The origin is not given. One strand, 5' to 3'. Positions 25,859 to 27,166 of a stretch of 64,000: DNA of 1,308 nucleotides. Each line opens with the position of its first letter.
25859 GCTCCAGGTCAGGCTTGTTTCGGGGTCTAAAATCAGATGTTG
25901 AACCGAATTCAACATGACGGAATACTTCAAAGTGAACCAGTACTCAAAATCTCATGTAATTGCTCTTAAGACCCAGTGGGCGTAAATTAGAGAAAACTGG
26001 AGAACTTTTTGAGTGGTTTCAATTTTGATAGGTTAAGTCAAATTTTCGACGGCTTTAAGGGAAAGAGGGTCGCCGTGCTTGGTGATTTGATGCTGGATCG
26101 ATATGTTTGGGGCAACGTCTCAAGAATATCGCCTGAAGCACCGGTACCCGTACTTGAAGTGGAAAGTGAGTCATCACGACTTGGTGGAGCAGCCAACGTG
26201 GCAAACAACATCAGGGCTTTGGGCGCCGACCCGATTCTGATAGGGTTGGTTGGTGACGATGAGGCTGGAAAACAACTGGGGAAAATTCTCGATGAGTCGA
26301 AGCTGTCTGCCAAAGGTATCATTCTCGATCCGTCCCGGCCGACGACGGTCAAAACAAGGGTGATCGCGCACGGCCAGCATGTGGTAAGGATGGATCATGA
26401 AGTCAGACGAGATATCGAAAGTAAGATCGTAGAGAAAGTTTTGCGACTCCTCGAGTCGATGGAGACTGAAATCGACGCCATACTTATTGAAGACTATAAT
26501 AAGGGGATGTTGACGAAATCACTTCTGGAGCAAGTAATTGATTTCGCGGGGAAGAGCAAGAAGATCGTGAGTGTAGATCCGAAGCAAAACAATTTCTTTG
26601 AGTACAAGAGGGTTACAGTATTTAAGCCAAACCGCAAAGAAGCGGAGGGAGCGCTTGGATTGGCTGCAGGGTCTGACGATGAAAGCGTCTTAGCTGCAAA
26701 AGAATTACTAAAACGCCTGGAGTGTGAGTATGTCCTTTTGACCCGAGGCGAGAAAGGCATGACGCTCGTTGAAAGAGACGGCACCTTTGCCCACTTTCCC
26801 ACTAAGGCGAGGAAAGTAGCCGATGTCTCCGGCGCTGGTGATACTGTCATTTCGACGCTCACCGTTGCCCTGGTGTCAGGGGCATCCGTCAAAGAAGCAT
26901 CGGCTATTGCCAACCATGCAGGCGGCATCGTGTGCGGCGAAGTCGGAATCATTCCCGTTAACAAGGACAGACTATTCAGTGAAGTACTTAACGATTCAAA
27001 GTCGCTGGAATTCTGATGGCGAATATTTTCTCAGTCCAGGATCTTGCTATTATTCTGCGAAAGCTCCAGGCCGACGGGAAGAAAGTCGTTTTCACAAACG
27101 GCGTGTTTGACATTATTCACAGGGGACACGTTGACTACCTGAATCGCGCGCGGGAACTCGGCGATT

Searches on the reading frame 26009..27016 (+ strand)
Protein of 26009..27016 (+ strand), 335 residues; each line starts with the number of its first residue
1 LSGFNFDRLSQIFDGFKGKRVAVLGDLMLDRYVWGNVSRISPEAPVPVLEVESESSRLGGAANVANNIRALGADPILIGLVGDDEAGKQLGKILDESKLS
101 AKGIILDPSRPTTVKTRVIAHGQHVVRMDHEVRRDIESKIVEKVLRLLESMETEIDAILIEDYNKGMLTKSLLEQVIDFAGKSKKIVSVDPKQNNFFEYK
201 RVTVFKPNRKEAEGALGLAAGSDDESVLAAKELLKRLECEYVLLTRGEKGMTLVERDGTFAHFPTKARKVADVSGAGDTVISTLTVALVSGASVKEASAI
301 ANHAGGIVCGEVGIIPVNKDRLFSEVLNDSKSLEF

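Call 58: search_protein_families(library=pfam, proteins=[window:26009-27016:+], max_evalue=0.0001)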
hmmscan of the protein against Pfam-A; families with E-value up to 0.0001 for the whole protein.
window:26009-27016:+ (335 aa): 2 families
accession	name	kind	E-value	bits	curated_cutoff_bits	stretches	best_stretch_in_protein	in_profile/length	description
PF00294.29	PfkB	-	1.2e-39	136.9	25.8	1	20-316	3-297/302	pfkB family carbohydrate kinase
PF08543.17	Phos_pyr_kin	-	1.9e-08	34.5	27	1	200-301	118-224/246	Phosphomethylpyrimidine kinase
